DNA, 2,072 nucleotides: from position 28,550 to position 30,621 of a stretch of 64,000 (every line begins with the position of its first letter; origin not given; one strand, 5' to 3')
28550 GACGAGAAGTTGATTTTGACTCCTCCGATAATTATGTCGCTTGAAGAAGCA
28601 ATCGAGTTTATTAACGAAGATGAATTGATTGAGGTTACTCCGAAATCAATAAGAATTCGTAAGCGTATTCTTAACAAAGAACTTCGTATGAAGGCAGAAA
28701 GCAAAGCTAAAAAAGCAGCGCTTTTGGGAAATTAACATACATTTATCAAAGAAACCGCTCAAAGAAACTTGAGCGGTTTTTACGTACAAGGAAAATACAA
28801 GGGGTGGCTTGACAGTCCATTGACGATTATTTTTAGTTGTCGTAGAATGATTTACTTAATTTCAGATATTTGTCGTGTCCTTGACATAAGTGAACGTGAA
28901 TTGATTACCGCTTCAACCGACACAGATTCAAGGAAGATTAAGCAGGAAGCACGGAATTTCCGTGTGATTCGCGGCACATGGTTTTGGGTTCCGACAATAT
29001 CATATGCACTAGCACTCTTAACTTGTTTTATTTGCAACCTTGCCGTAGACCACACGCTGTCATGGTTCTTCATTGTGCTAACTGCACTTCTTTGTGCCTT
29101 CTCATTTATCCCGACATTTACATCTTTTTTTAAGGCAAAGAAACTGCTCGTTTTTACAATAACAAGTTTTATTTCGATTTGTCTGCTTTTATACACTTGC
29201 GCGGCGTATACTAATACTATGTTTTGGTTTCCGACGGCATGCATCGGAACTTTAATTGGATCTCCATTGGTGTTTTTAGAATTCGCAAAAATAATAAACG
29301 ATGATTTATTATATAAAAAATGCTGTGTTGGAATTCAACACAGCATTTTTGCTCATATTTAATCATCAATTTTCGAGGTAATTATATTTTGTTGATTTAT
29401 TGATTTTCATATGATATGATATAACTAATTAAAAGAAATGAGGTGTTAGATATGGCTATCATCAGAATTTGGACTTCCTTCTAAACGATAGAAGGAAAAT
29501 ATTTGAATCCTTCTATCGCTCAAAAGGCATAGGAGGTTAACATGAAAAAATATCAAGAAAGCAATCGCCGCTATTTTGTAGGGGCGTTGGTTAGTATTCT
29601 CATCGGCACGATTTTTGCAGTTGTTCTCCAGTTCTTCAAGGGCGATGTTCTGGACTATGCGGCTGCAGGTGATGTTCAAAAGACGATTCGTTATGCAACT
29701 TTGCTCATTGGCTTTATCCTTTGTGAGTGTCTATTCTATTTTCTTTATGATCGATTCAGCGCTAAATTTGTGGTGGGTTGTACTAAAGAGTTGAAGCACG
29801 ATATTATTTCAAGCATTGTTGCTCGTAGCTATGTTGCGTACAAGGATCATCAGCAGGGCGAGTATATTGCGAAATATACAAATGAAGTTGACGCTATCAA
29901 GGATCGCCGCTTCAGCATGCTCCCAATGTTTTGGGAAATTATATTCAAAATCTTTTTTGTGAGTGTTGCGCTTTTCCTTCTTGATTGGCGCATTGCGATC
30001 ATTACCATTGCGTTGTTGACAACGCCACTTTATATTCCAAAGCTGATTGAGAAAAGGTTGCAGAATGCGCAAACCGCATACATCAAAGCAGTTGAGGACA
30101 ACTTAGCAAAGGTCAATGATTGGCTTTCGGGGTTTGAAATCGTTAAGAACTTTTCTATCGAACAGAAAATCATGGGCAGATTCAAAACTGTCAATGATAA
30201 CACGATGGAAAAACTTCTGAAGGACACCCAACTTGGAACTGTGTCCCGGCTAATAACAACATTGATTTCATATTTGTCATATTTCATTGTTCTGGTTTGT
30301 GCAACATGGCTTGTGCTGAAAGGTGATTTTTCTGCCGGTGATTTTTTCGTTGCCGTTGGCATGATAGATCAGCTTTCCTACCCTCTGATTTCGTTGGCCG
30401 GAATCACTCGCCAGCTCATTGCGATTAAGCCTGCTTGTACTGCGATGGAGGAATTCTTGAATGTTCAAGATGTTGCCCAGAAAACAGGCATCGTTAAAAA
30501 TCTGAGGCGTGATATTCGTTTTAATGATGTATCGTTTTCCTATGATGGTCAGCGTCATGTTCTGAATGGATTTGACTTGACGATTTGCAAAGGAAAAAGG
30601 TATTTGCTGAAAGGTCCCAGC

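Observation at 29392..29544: ermC/cat-style ribosome-sensing translational attenuator in front of an ABC exporter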

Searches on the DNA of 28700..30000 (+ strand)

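Call 5: search_rna_families(source=window, start=28700, end=30000, threshold=evalue, max_evalue=10)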
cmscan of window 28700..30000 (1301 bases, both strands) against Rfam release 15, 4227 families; matches with E-value up to 10: 15.
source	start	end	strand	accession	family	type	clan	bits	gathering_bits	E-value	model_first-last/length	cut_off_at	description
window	29253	29360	-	RF02319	TtnuHACA12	Gene; snRNA; snoRNA; HACA-box;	-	24.9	80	0.59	1-131/131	no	Tetrahymena snoRNA TtnuHACA12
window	29280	29356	+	RF02064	STnc370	Gene; sRNA;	-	22.9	54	3.5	1-71/71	no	Enterobacterial sRNA STnc370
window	29475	29529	+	RF03781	mir-4524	Gene; miRNA;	-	21.6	68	0.12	1-84/84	no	mir-4524 microRNA precursor family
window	29317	29349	+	RF03722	MIR4378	Gene; miRNA;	-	20.5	90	0.93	1-91/91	no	MIR4378 microRNA precursor family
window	28726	28780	+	RF02844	RefA9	Gene; antisense;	-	19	49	5.7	1-64/64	no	Enterococcus sRNA A9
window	29317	29349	+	RF04170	MIR7723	Gene; miRNA;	-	18.2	200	0.93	1-235/235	no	MIR7723 microRNA precursor family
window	29316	29350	+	RF04228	MIR6140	Gene; miRNA;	-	18.1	140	2.7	1-165/165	no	MIR6140 microRNA precursor family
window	29486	29518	-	RF03623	mir-1252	Gene; miRNA;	-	17.9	70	7.9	1-65/65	no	mir-1252 microRNA precursor family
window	29241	29351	+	RF04184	BTnc060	Gene; sRNA;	-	17.4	228.9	7.3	1-213/213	no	Bacteroides sRNA BTnc060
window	29424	29482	+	RF01743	leu-phe_leader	Cis-reg; leader;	-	17.2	70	8.1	1-162/162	no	leu/phe leader RNA from Lactococcus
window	29477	29527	+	RF03802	MIR5649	Gene; miRNA;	-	16.8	100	4.9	26-76/101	no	MIR5649 microRNA precursor family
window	28735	28894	-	RF03532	SQ2397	Cis-reg;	-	16.7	100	4.2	1-243/243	no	Cis-regulator of HTH transcription factor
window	29304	29363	+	RF04047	mir-9228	Gene; miRNA;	-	16.2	100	2.9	1-85/85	no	mir-9228 microRNA precursor family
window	29475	29529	-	RF00178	mir-24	Gene; miRNA;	-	15.3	50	4.4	9-63/69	no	mir-24 microRNA precursor family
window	29189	29347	+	RF02634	EF3314_EF3315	Gene; sRNA;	-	13.8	100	2.9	1-141/141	no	Enterococcus sRNA EF3314_EF3315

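Call 43: search_dna_similar(query=window:29434-29560:+, collection=plasmids, mode=distant, max_evalue=0.01, max_rows=20)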
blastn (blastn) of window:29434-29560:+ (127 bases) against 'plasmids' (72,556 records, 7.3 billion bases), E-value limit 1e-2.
No match.

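Call 45: build_rna_model(alignment_id=A3, structure=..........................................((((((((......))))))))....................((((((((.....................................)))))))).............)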
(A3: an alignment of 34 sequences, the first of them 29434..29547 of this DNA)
Model R1 built from alignment A3 (34 sequences, 150 columns); structure: as given.
model positions 108; base pairs 16; branch points 1; effective number of sequences 2.54; information 0.59 bits per position. Calibrated on 0.2 Mb of random sequence (short: E-values are rough).
structure used (alignment columns):
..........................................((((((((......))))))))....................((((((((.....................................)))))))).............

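Call 46: search_with_rna_model(model_id=R1, source=window, max_evalue=1)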
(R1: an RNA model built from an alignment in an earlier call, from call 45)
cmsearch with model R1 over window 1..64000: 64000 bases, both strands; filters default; matches with E-value up to 1: 3.
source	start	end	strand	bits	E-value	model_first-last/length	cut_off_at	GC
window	29440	29547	+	87.2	7.7e-21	1-108/108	no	0.36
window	29468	29561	-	22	0.0019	1-108/108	no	0.33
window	56037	56137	+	12.1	0.83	1-108/108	no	0.29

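Call 47: search_with_rna_model(model_id=R1, sources=[L001, L002, L003, L004, L005, L006, L007, L008, L009, L010, L011, L012, L015, L018, L029, L030, L031, L033, L036, L039, L040, L043, L047, L053, L057, L061, L065, L068, L073, L081, L082, L083, L084, L085, L086, L087, L088, L089, L090, L091, L092, L093, L094, L095, L096, L097, L098, L099, L100, L101, L102, L103, L104, L105, L106, L107, L108, L109, L110, L111, L112, L113, L114, L115, L116, L117, L118, L119, L120, L121, L122, L123, L124, L125, L126, L127, L128, L129, L130, L131, L132, L133, L134, L135, L136, L137, L138, L139, L140, L141, L142, L143, L144, L145, L146, L147, L148, L149, L150], max_evalue=0.1)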
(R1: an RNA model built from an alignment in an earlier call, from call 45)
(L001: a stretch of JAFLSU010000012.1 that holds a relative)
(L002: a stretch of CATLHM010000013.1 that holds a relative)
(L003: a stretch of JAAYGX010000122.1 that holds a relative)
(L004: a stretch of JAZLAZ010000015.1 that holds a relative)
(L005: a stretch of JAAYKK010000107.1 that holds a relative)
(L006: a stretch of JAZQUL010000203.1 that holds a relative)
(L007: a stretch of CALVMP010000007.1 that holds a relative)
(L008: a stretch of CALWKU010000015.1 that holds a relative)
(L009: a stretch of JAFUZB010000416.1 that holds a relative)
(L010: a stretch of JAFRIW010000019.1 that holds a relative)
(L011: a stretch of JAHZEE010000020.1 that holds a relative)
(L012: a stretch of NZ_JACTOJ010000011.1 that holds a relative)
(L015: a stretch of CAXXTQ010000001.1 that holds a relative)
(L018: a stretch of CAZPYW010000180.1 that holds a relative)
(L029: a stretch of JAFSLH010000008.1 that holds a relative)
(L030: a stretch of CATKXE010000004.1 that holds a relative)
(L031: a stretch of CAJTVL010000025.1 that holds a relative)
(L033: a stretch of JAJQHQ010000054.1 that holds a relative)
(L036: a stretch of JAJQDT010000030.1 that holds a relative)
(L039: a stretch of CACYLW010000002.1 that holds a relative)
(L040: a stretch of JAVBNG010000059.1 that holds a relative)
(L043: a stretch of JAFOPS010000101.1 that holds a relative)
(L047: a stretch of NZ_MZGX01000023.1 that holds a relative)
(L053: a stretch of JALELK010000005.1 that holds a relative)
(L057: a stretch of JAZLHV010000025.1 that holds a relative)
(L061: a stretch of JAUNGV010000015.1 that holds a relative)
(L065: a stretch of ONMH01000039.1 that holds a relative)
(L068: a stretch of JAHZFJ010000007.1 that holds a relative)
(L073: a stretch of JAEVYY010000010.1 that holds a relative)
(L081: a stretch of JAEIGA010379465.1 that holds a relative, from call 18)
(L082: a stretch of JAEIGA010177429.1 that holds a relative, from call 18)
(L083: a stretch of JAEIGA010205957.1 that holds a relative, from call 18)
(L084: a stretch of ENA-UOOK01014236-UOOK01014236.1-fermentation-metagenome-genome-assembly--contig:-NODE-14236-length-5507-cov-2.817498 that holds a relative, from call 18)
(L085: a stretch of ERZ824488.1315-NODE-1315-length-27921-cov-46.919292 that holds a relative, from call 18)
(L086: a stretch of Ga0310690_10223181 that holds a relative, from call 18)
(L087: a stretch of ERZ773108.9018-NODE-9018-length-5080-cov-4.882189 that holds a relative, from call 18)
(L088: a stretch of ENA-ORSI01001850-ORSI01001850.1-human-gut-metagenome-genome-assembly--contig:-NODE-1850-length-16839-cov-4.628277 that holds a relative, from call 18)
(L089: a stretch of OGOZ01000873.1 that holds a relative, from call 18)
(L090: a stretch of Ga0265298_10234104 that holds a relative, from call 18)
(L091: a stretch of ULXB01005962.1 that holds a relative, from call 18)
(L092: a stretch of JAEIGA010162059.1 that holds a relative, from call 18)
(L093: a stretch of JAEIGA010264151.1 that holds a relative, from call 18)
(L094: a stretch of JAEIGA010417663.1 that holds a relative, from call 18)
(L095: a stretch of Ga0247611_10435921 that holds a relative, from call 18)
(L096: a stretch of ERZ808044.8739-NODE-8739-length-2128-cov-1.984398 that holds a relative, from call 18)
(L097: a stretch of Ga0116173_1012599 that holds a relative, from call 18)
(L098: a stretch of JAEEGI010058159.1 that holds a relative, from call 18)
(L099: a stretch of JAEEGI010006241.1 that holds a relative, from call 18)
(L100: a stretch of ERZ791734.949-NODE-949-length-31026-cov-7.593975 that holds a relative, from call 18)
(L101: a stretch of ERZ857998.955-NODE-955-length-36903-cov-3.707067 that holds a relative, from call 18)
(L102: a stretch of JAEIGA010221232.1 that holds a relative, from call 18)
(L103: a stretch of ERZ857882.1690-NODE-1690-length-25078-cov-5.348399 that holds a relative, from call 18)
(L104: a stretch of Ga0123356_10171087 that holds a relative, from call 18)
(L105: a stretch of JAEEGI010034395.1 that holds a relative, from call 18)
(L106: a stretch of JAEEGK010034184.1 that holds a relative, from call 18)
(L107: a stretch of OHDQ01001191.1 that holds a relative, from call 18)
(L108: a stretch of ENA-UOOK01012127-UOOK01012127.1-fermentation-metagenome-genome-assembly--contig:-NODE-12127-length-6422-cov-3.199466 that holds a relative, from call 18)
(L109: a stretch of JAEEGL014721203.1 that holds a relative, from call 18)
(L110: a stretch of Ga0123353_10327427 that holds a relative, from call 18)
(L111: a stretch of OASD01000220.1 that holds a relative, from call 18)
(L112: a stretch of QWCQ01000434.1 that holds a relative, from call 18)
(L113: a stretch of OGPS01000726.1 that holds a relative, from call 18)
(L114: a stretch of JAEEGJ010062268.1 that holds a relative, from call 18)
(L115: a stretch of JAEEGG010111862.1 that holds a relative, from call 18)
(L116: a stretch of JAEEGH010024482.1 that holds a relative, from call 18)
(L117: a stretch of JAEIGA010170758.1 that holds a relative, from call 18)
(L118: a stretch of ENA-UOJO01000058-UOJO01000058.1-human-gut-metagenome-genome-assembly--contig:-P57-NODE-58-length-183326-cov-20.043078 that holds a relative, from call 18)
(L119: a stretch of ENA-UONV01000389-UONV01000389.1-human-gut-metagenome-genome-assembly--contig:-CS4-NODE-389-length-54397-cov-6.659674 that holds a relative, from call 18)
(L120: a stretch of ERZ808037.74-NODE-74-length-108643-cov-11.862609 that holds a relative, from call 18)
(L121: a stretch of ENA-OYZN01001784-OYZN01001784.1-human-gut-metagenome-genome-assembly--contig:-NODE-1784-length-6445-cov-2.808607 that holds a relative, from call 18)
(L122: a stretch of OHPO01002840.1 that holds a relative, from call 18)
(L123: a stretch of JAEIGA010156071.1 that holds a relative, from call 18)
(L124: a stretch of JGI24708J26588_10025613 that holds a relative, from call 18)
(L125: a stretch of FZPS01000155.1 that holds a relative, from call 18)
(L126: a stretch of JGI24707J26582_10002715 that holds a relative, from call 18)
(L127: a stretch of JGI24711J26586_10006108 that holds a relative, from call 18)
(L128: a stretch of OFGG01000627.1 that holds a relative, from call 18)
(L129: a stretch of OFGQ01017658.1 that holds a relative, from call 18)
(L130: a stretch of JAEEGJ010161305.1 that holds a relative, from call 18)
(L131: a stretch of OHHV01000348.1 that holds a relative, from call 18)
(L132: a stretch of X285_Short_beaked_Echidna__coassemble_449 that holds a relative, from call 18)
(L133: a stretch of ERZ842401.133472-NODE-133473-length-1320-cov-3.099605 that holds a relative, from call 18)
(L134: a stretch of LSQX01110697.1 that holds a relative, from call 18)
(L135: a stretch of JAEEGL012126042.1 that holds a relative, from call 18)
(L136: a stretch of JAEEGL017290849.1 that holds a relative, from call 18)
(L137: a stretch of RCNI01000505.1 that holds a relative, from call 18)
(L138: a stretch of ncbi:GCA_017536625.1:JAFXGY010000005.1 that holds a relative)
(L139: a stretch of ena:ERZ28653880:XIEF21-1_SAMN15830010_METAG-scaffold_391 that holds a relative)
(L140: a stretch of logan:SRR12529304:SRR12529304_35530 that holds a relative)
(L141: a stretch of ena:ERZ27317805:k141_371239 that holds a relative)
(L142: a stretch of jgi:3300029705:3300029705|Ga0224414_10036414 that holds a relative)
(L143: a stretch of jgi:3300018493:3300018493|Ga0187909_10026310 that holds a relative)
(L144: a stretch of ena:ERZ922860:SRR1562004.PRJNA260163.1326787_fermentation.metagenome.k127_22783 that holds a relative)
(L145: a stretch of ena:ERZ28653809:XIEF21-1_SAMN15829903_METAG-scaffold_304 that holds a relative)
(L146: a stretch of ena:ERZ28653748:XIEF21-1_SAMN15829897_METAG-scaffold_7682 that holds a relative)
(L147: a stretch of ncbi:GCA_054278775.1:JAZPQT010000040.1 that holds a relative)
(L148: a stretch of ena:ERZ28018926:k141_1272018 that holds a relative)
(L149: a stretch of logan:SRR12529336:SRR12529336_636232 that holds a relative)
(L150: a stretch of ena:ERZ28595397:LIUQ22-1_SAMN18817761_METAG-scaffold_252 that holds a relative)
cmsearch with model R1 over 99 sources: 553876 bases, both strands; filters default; matches with E-value up to 0.1: 64.
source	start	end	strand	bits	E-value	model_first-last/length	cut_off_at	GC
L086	677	784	+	113.2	7.9e-27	1-108/108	no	0.36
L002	2899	3006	+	112.1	1.5e-26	1-108/108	no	0.41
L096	251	358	+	112.1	1.5e-26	1-108/108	no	0.41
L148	3898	4006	+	104.5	1.6e-24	1-108/108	no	0.36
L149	243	351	+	104.5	1.6e-24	1-108/108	no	0.36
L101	2397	2506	+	104.4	1.7e-24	1-108/108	no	0.41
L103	2397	2506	+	104.4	1.7e-24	1-108/108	no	0.41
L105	2399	2506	+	103.9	2.4e-24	1-108/108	no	0.41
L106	2399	2506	+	103.9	2.4e-24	1-108/108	no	0.41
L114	2399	2506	+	103.4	3.3e-24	1-108/108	no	0.37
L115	300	407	+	103.4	3.3e-24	1-108/108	no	0.37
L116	2399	2506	+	103.4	3.3e-24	1-108/108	no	0.37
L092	589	697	+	102.5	5.7e-24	1-108/108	no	0.4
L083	673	779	+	101.6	1e-23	1-108/108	no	0.38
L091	2401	2506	+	101.4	1.1e-23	1-108/108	no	0.42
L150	3899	4006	+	100.9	1.5e-23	1-108/108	no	0.37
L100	2401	2506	+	100.5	1.9e-23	1-108/108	no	0.42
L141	5899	6006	+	100.3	2.2e-23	1-108/108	no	0.33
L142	5222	5329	+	100.3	2.2e-23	1-108/108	no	0.33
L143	2475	2582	+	100.3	2.2e-23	1-108/108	no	0.33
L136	147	254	+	99.9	2.8e-23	1-108/108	no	0.48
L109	205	312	+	99.9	2.8e-23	1-108/108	no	0.44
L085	2401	2506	+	99.6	3.4e-23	1-108/108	no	0.43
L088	2401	2506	+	99.6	3.4e-23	1-108/108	no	0.43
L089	2401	2506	+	99.6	3.4e-23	1-108/108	no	0.43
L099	2399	2506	+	99.4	3.7e-23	1-108/108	no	0.41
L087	184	289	+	99.4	3.7e-23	1-108/108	no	0.41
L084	2400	2506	+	99.1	4.4e-23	1-108/108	no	0.41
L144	11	117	+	99.1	4.4e-23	1-108/108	no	0.41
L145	3899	4006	+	98.9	5.1e-23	1-108/108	no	0.35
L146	3899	4006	+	98.9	5.1e-23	1-108/108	no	0.35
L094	54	161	+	98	9.1e-23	1-108/108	no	0.36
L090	1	87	+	97.1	1.6e-22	22-108/108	5'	0.36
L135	1145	1252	+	96.7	2e-22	1-108/108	no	0.44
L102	235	342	+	95.3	4.6e-22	1-108/108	no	0.44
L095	328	435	+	95.1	5.3e-22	1-108/108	no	0.46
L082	343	450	+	94.7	6.8e-22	1-108/108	no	0.37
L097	2391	2506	+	93.6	1.3e-21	1-108/108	no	0.37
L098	2396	2506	+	93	2e-21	1-108/108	no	0.48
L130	1953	2063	+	93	2e-21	1-108/108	no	0.48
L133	870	978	+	92.5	2.6e-21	1-108/108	no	0.48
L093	417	527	+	91.9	3.8e-21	1-108/108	no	0.43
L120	2396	2506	+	91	6.3e-21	1-108/108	no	0.46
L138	5897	6006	+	90.3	1e-20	1-108/108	no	0.37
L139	5370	5479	+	90.3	1e-20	1-108/108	no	0.37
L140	5399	5508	+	90.3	1e-20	1-108/108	no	0.37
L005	2899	3006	+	89.5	1.6e-20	1-108/108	no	0.38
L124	896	1003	+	89.5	1.6e-20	1-108/108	no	0.38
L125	2399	2506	+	89.5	1.6e-20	1-108/108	no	0.38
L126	896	1003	+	89.5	1.6e-20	1-108/108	no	0.38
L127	2399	2506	+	89.5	1.6e-20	1-108/108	no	0.38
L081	291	398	+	87.8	4.8e-20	1-108/108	no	0.35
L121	2393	2506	+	87.7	4.9e-20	1-108/108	no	0.41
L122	2393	2506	+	87.7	4.9e-20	1-108/108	no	0.41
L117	372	487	+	85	2.6e-19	1-108/108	no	0.41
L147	3899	4006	+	84.2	4.1e-19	1-108/108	no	0.39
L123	2390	2506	+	79.9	6e-18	1-108/108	no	0.43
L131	877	1013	+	77.3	3e-17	1-108/108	no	0.45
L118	2391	2506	+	75.3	1e-16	1-108/108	no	0.5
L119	2391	2506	+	75.3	1e-16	1-108/108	no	0.5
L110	168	376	+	74.5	1.6e-16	1-108/108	no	0.47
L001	2872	3006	+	73.6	2.8e-16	1-108/108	no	0.42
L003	1381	1497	+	53.8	5.3e-11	1-108/108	no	0.26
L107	2392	2520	+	48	1.9e-09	1-108/108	no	0.44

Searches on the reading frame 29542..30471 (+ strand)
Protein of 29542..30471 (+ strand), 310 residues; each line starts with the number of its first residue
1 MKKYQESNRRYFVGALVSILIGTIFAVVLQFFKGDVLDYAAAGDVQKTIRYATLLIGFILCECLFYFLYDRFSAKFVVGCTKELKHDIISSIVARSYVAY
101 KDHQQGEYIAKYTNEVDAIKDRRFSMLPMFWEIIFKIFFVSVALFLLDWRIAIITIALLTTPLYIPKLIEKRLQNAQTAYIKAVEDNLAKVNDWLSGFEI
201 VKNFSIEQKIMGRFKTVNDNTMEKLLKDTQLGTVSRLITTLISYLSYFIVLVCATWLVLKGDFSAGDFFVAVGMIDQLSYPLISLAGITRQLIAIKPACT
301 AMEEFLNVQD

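Call 18: find_related_loci(query=A2, collection=metagenome_contigs, flank=2500)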
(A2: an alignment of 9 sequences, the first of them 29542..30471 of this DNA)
Query A2 (310 aa) in metagenome_contigs; peptide patterns used: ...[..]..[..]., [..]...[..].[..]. (x = any residue, [..] = any of these).
600 stretches matched a pattern (row limit reached: there are more); 57 encode a relative of the query (tblastn E <= 1e-3); 57 distinct loci.
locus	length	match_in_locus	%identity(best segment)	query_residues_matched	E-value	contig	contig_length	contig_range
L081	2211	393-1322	96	1-310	0e+0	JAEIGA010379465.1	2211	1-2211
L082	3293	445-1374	77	1-310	3e-172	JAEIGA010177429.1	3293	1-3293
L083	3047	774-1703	73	1-310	2e-167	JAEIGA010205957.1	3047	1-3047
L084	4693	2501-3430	73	1-310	6e-160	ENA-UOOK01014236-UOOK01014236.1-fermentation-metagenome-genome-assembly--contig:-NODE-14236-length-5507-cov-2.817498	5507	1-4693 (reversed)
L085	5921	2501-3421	76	1-307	7e-157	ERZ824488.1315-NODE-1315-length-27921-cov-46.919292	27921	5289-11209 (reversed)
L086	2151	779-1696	77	1-306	1e-168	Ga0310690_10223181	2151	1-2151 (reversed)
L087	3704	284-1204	76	1-307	1e-159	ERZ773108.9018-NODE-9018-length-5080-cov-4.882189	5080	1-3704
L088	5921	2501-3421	76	1-307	7e-157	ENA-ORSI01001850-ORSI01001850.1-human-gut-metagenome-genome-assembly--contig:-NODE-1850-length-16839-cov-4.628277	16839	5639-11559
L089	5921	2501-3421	76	1-307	7e-157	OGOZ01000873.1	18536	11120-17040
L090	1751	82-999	77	1-306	2e-170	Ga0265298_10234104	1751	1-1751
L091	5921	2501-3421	76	1-307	6e-157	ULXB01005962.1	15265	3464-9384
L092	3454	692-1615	73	1-308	1e-161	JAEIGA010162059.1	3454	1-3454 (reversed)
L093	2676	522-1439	71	1-306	2e-162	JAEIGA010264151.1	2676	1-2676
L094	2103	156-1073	72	1-306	5e-163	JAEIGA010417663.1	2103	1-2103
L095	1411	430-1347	72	1-306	2e-162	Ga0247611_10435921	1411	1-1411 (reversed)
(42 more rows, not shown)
